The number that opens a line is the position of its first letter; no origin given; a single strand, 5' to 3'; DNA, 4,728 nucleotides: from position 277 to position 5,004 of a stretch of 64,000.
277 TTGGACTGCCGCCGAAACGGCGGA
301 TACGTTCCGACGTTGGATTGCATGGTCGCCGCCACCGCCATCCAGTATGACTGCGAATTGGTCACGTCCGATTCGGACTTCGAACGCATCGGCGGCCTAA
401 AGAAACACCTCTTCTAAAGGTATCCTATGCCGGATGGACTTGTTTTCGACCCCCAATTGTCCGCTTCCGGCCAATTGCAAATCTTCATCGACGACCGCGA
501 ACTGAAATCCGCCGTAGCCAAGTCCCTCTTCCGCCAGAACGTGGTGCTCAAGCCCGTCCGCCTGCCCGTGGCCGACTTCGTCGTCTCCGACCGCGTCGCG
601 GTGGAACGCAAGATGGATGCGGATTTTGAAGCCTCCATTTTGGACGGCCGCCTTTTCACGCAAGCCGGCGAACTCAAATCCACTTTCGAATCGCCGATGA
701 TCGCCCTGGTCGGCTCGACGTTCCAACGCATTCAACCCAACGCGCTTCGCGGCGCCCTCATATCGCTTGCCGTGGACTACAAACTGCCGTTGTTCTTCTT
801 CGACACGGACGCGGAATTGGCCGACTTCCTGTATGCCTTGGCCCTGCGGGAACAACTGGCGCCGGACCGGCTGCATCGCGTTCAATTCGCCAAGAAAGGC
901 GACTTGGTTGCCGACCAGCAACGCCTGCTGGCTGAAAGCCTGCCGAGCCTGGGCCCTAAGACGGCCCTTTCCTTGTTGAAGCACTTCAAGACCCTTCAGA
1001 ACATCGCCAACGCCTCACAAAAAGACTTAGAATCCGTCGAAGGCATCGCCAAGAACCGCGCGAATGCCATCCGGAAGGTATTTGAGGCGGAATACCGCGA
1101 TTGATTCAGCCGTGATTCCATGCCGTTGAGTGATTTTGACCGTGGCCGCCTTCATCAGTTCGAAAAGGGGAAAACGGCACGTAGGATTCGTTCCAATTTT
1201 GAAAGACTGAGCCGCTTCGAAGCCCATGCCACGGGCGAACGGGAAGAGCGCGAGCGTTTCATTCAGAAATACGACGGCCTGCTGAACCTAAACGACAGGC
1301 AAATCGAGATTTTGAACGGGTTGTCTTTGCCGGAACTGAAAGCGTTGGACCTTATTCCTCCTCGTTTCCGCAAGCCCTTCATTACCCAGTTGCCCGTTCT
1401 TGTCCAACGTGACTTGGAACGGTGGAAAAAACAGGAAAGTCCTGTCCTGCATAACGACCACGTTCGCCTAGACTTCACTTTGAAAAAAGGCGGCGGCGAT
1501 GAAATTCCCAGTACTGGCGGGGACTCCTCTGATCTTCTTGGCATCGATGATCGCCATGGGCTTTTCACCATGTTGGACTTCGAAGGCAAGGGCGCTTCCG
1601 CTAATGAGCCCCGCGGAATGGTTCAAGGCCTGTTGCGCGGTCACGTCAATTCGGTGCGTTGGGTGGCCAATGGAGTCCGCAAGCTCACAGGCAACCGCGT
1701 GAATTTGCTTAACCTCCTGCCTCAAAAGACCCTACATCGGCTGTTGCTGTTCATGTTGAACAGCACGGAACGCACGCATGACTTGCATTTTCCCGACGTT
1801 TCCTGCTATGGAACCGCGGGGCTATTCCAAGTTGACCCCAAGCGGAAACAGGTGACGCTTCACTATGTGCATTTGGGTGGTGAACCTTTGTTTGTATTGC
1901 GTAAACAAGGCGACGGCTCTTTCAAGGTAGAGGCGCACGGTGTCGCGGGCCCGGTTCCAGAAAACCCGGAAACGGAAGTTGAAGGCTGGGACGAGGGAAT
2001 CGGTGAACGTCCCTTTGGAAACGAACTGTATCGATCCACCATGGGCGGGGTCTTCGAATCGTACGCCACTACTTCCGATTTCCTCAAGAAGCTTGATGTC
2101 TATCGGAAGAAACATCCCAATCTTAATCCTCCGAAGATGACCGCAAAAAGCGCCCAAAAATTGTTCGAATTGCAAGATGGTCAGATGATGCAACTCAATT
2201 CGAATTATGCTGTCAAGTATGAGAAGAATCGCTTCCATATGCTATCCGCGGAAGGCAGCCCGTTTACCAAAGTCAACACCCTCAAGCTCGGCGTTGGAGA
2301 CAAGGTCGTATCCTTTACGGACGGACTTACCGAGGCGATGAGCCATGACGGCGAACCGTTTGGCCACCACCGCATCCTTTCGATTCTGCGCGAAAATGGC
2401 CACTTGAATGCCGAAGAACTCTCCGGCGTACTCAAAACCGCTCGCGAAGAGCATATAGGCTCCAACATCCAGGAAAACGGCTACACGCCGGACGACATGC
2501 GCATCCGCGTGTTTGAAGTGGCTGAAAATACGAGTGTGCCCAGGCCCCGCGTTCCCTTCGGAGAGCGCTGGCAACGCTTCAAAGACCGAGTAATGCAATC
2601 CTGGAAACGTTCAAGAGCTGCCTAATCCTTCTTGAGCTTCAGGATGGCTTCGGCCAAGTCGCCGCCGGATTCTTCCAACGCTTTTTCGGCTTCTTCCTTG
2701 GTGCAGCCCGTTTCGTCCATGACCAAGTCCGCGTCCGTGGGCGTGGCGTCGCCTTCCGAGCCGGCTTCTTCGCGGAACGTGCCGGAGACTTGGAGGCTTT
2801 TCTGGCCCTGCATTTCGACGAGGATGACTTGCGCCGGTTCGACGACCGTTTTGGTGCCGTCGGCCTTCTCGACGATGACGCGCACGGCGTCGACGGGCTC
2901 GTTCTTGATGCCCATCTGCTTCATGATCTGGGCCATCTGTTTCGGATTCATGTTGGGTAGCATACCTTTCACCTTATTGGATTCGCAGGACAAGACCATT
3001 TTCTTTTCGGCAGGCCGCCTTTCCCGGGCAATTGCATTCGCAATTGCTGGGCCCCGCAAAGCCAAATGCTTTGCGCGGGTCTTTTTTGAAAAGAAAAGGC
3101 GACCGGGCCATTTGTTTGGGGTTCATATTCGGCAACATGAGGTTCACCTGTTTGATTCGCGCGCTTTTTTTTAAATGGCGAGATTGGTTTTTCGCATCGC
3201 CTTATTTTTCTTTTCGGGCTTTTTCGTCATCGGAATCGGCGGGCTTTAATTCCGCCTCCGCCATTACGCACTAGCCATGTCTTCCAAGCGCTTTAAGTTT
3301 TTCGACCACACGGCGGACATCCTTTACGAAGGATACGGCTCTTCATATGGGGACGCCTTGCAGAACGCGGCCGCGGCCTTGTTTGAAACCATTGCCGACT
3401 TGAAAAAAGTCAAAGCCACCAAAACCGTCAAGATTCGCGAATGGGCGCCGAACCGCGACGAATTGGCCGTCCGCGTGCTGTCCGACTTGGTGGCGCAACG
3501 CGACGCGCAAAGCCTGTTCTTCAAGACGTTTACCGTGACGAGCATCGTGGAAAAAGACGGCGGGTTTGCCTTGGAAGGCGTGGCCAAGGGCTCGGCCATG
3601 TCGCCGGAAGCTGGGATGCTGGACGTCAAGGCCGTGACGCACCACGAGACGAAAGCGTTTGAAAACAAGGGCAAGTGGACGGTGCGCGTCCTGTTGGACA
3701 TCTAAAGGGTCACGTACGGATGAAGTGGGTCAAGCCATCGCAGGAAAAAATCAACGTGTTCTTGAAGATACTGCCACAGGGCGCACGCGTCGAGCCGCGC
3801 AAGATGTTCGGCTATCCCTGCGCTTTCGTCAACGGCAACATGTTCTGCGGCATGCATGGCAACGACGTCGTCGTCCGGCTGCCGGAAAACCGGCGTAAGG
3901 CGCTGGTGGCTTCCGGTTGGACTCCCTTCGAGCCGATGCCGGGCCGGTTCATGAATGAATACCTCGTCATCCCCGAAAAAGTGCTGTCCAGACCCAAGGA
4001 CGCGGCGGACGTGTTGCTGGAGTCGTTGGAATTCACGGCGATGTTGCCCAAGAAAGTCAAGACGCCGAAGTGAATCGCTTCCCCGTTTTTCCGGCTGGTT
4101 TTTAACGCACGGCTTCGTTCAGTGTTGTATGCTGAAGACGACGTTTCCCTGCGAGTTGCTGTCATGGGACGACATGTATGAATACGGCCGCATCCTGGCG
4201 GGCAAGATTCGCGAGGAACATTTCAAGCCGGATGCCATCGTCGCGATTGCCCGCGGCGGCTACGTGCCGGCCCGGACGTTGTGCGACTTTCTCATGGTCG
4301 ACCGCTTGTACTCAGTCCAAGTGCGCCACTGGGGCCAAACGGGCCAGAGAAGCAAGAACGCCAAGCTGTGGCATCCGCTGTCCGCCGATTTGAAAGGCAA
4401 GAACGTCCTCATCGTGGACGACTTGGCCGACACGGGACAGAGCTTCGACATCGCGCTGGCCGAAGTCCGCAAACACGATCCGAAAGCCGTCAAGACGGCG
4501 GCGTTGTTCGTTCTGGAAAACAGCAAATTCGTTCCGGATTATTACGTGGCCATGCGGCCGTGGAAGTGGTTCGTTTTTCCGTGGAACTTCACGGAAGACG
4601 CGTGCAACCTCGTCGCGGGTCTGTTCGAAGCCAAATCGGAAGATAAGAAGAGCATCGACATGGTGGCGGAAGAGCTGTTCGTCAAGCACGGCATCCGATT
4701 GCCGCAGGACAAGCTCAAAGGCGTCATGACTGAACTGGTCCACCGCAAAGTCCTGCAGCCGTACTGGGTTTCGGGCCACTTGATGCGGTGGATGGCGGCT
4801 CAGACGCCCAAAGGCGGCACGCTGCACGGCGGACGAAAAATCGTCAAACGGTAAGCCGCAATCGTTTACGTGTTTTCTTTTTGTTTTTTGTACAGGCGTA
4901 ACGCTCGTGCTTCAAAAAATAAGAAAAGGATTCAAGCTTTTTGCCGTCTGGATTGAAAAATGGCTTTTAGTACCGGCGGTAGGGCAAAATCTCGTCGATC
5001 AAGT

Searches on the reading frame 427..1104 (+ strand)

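Call 75: search_protein_families(library=pfam, proteins=[window:427-1104:+], max_evalue=0.001)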
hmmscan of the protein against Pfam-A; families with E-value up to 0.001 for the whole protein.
window:427-1104:+ (225 aa): 4 families
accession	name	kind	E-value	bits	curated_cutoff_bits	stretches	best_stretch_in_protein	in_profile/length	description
PF02732.21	ERCC4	-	5.5e-23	81.9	24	1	21-138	1-140/140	ERCC4 domain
PF12826.13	HHH_2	-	3.2e-10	40.5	27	1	171-222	7-58/64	Helix-hairpin-helix motif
PF14520.12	HHH_5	-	6.9e-10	39.7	27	1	170-216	5-52/57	Helix-hairpin-helix domain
PF00633.29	HHH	-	5.6e-05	23.2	24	0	189-217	1-29/30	Helix-hairpin-helix motif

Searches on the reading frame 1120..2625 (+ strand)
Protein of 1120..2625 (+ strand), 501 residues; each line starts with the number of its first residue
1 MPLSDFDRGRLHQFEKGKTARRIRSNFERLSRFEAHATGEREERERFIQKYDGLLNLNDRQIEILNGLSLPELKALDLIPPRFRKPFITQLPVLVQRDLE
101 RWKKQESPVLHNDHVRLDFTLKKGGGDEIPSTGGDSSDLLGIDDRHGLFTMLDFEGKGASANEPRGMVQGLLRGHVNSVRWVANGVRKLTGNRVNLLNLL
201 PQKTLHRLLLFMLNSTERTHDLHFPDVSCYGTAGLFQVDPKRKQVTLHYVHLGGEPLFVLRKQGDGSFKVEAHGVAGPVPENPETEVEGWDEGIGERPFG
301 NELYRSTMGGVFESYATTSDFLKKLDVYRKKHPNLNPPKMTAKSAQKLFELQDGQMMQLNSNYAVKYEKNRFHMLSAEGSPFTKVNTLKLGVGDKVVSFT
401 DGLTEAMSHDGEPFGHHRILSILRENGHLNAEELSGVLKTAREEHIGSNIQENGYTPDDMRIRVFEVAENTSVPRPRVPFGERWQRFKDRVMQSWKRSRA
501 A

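Call 75: search_protein_families(library=pfam, proteins=[window:1120-2625:+], max_evalue=0.001)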
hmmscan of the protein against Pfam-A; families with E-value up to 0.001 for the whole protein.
window:1120-2625:+ (501 aa): 1 family
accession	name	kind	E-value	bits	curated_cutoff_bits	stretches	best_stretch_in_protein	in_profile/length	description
PF07228.17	SpoIIE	-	1.2e-13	51.9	25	1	374-462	104-186/192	Stage II sporulation protein E (SpoIIE)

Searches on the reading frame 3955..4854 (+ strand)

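Call 75: search_protein_families(library=pfam, proteins=[window:3955-4854:+], max_evalue=0.001)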
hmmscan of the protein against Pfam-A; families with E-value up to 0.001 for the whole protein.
window:3955-4854:+ (299 aa): 1 family
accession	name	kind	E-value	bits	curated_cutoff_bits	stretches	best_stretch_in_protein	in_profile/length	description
PF00156.33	Pribosyltran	-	2.1e-20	73.1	26.3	1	74-213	11-154/158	Phosphoribosyl transferase domain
